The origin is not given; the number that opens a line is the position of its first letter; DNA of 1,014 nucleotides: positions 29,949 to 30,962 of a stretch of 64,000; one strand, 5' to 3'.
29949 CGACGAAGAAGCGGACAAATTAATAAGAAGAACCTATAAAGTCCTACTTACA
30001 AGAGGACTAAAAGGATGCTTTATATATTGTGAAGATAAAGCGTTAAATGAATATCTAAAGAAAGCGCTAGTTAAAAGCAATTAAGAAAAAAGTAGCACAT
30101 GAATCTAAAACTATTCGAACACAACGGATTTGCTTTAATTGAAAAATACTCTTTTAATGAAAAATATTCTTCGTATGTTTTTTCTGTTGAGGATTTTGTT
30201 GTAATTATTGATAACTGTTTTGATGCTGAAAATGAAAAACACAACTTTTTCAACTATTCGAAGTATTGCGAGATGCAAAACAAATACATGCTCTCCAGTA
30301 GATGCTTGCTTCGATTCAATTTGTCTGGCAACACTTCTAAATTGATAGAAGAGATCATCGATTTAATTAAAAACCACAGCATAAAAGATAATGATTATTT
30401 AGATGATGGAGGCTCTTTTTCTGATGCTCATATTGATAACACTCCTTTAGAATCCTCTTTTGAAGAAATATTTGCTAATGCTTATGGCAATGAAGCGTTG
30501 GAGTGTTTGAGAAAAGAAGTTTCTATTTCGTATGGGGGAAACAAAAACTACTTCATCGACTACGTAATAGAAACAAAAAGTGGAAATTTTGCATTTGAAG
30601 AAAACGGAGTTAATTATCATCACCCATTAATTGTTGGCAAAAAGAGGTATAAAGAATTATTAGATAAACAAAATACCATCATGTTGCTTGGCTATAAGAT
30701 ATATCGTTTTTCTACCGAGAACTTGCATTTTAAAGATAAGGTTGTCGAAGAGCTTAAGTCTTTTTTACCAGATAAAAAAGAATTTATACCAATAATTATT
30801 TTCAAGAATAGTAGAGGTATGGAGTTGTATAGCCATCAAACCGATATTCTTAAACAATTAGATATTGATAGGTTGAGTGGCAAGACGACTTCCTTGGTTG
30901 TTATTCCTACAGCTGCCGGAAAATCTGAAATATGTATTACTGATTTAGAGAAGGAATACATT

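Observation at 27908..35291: Tightly coupled five-gene operon: MazG-like NTP pyrophosphatase, DUF2075 nuclease-NTPase, nuclease-SF2 helicase, small SAM methyltransferase, second DUF2075. Candidate undescribed defence system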

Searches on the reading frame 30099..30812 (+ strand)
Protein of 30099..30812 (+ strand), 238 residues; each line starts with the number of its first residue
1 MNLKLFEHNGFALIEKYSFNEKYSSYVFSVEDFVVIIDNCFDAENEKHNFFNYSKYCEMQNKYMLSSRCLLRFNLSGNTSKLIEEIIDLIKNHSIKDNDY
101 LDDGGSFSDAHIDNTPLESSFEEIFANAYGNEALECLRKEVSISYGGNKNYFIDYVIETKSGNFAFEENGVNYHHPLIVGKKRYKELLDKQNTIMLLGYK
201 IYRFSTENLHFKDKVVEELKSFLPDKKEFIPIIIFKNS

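Call 28: search_solved_structures(query=A3, max_evalue=10, show_alignments=2)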
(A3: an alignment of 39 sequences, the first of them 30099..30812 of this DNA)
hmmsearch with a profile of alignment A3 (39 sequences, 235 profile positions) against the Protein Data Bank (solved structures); distinct sequences matched with E-value up to 10: 2.
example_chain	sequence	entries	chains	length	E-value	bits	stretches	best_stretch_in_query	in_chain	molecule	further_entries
1bx9_A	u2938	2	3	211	0.74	12.4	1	78-134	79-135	GLUTATHIONE S-TRANSFERASE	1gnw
5a4u_A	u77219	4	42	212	0.75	12.4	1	78-134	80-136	GLUTATHIONE S-TRANSFERASE F2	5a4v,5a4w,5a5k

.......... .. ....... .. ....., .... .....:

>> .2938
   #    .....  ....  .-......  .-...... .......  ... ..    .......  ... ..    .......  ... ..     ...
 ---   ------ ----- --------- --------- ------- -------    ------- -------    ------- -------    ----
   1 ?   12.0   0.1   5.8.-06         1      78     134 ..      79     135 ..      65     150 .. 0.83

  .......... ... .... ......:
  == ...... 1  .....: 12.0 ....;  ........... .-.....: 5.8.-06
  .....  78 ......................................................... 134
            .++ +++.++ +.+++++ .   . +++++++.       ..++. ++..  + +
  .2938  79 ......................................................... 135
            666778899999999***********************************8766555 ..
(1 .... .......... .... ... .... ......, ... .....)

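Call 59: predict_structure(alignment_id=A7)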
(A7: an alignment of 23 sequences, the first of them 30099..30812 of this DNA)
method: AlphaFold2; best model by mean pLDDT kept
length: 238 residues; sequences in the alignment: 23
mean_pLDDT: 85.9   pTM: 0.84
mean pLDDT of the five models: 85.9, 84.8, 84.7, 84.2, 83.2
residues with pLDDT >= 90: 139; 70-90: 61; 50-70: 26; < 50: 12
segments of 3 or more residues with pLDDT < 50: 96-99, 108-110
pLDDT, mean of each block of 10 residues (from residue 1): 96 97 95 95 75 92 94 94 95 58 49 72 95 92 72 91 86 77 90 92 90 94 95 69
secondary structure, 60 per line:
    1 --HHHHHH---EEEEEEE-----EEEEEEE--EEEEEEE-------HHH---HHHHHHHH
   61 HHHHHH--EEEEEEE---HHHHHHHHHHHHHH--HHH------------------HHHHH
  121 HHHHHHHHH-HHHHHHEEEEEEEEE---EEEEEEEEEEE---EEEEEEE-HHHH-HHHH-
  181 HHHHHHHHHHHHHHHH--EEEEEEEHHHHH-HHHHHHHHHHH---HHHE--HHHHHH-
elements in order: H3-8 E12-18 E24-30 E33-39 H53-66 E69-75 H79-92 H116-129 H131-136 E137-145 E149-159 E163-169 H171-174 H176-179 H181-196 E199-205 H206-210 H212-222 H232-237

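Call 61: fold_search(model_id=the predicted structure, library=pdb)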
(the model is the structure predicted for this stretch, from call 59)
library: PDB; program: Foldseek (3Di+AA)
matches with E <= 10: 754; with E <= 0.001: 0
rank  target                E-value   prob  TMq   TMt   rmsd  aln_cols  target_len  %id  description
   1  8gy8_A                6.5e-02  0.60  0.25  0.17   8.1       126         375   16  The structure of Bax1 from Pyrococcus furiosus (released 2023-09-27)
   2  9g6k_L9               8.2e-02  0.85  0.32  0.17   9.7       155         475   15  LSU structure derived from the LSU sample of the mitoribosome from T. gondii. (released 2024-12-11)
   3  9dou_A                8.2e-02  0.60  0.26  0.09   7.5       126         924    9  Taeniopygia guttata R2 retrotransposon (R2Tg) initiating target-primed reverse transcription (released 2025-05-21)
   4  7bdv_D                1.3e-01  0.15  0.21  0.16  18.0       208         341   12  Structure of Can2 from Sulfobacillus thermosulfidooxidans in complex with cyclic tetra-adenylate (cA4) (released 2021-03-03)
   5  1y88                  1.6e-01  0.51  0.24  0.29   8.0       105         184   18  Crystal Structure of Protein of Unknown Function AF1548 (released 2004-12-21)
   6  6p4w_D                1.6e-01  0.38  0.25  0.17   7.4       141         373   15  XPB helicase in a complex with truncated Bax1 from Sulfurisphaera tokodaii at 2.96 Angstrom resolution (released 2020-06-03)
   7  6p4w_B                1.8e-01  0.66  0.27  0.18   5.9       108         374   18  XPB helicase in a complex with truncated Bax1 from Sulfurisphaera tokodaii at 2.96 Angstrom resolution (released 2020-06-03)
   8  7et0_A                1.8e-01  0.12  0.20  0.08  20.7       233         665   12  Crystal structure of the complex formed by Wolbachia cytoplasmic incompatibility factors CinA and CinB from wPip (released 2021-11-10)
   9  6wan_D                1.8e-01  0.05  0.13  0.09  21.3       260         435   10  Structure of Acinetobacter baumannii Cap4 SAVED/CARF-domain containing receptor with the cyclic trinucleotide 3'3'3'-c (released 2020-06-17)
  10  6wam_E                2.3e-01  0.04  0.13  0.09  21.3       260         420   10  Structure of Acinetobacter baumannii Cap4 SAVED/CARF-domain containing receptor (released 2020-06-17)
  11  6p4o_F                2.4e-01  0.41  0.26  0.14  10.9       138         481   18  Complex of XPB helicase with Bax1 endonuclease from Sulfurisphaera tokodaii at 3.15 Angstroms resolution (released 2020-06-03)
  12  2iy2_A                2.6e-01  0.80  0.15  0.46   4.2        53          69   21  Crystal structure of the N-terminal dimer domain of E.coli DsbG (released 2007-07-17)
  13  4r5q                  2.6e-01  0.23  0.22  0.24  20.3       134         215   16  Crystal structure and nuclease activity of the CRISPR-associated Cas4 protein Pcal_0546 from Pyrobaculum calidifontis co (released 2014-09-17)
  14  9nl3_A                2.6e-01  0.23  0.25  0.07   8.3       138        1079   12  Structure of R2 retrotransposon protein from Taeniopygia guttata initiating target-primed reverse transcription (released 2025-06-18)
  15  6vm6_F                2.6e-01  0.06  0.13  0.09  18.3       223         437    9  Structure of Acinetobacter baumannii Cap4 SAVED/CARF-domain containing receptor with the cyclic trinucleotide 2'3'3'-c (released 2020-06-17)
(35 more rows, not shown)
